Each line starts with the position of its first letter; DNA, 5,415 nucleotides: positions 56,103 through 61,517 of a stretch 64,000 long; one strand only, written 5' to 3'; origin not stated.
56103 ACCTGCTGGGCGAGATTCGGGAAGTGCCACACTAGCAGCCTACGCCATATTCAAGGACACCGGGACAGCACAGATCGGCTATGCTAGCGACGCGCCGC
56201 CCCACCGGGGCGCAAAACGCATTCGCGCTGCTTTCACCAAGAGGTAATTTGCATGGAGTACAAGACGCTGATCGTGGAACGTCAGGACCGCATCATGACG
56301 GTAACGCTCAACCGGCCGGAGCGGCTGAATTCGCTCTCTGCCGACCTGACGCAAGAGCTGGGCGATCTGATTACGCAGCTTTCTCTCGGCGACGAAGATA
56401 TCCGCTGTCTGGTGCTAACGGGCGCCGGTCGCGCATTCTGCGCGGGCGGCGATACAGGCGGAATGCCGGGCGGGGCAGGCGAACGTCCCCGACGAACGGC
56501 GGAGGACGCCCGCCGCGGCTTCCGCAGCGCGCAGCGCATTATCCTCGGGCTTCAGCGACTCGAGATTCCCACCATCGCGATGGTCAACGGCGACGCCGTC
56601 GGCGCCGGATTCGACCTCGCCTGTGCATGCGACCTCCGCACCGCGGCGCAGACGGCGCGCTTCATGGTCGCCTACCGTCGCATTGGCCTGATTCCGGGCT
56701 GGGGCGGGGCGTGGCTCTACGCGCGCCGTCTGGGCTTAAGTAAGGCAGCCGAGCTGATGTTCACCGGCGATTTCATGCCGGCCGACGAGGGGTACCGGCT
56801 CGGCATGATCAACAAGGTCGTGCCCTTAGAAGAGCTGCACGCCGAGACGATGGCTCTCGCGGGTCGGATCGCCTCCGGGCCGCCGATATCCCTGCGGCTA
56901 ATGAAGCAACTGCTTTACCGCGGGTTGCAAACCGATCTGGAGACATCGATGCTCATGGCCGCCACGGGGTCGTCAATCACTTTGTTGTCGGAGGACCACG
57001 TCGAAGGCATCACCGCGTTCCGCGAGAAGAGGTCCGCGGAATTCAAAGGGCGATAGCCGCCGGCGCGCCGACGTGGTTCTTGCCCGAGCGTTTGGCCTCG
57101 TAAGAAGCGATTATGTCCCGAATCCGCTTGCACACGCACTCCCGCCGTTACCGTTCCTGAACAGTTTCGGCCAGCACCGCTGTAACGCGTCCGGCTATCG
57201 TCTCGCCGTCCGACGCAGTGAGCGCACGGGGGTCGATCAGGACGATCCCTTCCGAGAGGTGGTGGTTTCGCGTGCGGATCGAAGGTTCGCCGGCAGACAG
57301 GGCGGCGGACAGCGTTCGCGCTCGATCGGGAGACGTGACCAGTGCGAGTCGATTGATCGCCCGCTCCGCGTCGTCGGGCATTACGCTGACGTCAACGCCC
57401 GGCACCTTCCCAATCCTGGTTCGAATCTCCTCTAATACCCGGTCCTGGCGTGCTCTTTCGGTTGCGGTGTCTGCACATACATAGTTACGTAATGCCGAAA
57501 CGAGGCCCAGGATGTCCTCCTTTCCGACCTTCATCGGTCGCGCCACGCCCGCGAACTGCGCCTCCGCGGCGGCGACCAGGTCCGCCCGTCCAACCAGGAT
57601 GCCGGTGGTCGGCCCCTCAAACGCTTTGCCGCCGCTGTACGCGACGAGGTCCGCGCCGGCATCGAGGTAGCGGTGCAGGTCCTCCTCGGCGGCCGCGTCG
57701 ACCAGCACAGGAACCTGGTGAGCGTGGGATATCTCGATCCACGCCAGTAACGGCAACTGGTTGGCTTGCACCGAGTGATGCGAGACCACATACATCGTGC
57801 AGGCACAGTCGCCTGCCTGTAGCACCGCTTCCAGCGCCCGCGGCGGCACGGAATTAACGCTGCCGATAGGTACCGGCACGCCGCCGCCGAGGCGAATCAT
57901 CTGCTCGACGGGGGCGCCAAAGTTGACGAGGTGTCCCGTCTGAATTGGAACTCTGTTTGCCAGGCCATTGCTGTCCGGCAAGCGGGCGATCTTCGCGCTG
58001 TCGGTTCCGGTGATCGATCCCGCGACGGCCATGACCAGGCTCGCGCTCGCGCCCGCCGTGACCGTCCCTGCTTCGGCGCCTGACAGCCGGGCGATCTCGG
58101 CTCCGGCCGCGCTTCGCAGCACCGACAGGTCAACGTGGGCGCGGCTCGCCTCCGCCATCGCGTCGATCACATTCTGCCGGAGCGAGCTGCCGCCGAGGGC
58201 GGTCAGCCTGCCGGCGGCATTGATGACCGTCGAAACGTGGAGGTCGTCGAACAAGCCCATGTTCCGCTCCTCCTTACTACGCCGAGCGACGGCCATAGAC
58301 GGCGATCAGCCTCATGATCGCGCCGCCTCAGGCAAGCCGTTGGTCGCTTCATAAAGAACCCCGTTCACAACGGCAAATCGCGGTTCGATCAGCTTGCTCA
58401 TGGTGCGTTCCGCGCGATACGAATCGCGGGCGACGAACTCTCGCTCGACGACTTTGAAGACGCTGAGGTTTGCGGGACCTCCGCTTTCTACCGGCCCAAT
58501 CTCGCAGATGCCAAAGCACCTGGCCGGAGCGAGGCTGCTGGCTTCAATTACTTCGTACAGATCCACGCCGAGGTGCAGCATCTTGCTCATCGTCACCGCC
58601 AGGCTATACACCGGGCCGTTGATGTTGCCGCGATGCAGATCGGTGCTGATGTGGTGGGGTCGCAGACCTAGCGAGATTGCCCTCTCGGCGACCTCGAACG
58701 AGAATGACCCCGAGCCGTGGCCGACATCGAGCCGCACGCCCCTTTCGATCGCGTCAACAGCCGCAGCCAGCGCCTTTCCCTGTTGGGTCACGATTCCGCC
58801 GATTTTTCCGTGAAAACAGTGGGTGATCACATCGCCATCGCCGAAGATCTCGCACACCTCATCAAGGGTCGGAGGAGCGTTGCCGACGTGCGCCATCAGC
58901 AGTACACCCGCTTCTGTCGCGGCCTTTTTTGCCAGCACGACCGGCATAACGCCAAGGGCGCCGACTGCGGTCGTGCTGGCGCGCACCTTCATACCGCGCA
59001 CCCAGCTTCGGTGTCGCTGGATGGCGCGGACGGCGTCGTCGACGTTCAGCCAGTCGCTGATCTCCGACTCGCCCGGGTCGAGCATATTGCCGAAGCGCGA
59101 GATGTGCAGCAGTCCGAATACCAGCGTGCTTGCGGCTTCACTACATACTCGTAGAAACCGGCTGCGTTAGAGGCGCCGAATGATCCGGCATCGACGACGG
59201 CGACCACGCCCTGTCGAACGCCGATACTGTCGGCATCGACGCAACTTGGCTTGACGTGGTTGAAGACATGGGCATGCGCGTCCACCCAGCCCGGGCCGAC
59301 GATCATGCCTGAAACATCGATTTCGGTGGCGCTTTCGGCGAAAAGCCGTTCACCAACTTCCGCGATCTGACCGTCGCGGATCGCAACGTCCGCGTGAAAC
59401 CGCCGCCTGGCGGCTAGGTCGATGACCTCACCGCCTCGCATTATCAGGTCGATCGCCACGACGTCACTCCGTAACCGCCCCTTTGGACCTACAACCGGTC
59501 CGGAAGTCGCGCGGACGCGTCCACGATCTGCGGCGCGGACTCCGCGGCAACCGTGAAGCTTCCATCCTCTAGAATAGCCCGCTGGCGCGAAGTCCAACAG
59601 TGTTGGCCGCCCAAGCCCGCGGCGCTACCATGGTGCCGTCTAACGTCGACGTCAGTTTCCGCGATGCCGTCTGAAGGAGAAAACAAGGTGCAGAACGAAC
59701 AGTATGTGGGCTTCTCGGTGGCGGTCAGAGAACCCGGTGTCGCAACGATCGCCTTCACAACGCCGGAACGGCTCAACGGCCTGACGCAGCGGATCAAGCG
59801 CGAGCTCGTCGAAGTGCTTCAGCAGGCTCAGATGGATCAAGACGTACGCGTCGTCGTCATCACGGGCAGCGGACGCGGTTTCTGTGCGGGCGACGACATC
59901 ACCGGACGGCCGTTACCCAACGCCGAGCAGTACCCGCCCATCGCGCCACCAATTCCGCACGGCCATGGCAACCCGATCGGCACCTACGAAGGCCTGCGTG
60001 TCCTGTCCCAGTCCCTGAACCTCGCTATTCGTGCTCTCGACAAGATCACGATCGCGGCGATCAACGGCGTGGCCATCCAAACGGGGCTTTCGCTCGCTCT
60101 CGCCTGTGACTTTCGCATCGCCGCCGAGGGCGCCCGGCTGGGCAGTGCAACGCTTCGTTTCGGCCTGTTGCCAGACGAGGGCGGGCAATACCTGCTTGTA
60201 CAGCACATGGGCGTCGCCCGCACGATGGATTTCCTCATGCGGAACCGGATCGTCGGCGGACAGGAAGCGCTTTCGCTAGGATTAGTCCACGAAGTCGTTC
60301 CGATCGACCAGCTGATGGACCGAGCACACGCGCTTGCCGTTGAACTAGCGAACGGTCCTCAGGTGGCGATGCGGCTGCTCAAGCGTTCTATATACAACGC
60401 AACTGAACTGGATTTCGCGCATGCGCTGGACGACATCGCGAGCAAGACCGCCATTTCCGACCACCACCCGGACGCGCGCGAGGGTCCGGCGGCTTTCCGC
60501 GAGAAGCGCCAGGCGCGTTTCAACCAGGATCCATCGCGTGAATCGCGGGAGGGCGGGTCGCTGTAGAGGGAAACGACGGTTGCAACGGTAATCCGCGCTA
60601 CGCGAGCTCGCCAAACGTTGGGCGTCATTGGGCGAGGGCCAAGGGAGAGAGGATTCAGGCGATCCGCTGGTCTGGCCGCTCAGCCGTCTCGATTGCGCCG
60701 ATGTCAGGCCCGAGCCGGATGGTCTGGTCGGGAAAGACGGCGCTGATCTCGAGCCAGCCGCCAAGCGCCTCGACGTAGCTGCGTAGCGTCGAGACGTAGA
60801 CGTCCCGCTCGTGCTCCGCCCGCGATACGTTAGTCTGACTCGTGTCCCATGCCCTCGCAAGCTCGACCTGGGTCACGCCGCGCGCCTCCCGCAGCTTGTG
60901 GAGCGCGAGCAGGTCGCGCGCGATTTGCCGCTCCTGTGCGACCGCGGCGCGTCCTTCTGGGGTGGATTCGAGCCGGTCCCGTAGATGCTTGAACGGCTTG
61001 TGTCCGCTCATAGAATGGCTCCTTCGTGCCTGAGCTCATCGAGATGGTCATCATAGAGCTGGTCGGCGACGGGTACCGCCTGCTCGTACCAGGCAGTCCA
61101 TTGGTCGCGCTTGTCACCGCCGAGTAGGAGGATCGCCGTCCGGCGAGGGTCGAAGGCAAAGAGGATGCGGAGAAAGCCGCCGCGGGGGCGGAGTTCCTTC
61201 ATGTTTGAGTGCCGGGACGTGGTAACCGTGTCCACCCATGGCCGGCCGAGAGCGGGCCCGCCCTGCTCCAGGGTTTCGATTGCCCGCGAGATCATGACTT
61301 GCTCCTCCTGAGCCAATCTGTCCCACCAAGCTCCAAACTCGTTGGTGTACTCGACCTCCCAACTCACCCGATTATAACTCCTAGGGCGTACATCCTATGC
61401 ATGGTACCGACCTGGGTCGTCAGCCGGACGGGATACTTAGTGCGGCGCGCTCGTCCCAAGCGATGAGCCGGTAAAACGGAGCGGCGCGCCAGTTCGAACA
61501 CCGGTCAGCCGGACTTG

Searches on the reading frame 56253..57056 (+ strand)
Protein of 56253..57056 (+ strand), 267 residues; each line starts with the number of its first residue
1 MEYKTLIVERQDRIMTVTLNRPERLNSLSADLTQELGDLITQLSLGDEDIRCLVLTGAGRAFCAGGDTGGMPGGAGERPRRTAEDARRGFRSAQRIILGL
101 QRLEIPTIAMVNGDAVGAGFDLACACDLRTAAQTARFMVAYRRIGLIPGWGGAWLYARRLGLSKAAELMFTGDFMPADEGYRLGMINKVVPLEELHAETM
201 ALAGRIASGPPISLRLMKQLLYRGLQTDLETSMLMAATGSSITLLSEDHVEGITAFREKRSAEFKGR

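Call 53: search_protein_families(library=pfam, proteins=[window:56253-57056:+], max_evalue=0.001)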
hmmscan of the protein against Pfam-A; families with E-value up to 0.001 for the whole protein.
window:56253-57056:+ (267 aa): 2 families
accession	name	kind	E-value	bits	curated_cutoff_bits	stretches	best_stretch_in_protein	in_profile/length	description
PF00378.25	ECH_1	-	4.8e-55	187.1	27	1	10-266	2-250/251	Enoyl-CoA hydratase/isomerase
PF16113.10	ECH_2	-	5.5e-27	95.6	27.2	1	15-202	2-184/335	Enoyl-CoA hydratase/isomerase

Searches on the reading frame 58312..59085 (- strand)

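Call 52: search_protein_families(library=pfam, proteins=[window:58312-59085:-], max_evalue=0.001)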
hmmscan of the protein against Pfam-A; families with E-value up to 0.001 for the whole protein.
window:58312-59085:- (257 aa): 1 family
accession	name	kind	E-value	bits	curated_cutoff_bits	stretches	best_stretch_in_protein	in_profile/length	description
PF01979.26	Amidohydro_1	-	1.3e-06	28.4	25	1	133-212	235-320/345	Amidohydrolase family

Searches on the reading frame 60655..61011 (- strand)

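Call 53: search_protein_families(library=pfam, proteins=[window:60655-61011:-], max_evalue=0.001)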
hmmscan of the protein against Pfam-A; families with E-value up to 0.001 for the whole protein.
window:60655-61011:- (118 aa): 3 families
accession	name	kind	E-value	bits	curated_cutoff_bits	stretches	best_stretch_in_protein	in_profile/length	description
PF13560.12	HTH_31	-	7.8e-05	23.3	27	1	37-84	6-55/64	Helix-turn-helix domain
PF01381.28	HTH_3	-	0.00032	21.1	23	1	37-84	1-49/55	Helix-turn-helix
PF13744.12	HTH_37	-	0.00043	20.5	27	1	34-90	20-78/80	Helix-turn-helix domain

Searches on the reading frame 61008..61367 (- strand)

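Call 53: search_protein_families(library=pfam, proteins=[window:61008-61367:-], max_evalue=0.001)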
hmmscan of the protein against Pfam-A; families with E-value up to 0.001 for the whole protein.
window:61008-61367:- (119 aa): 1 family
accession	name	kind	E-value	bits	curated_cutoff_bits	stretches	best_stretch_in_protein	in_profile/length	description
PF05973.20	Gp49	-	2.9e-18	66.1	23.9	1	14-105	2-89/90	Phage derived protein Gp49-like (DUF891)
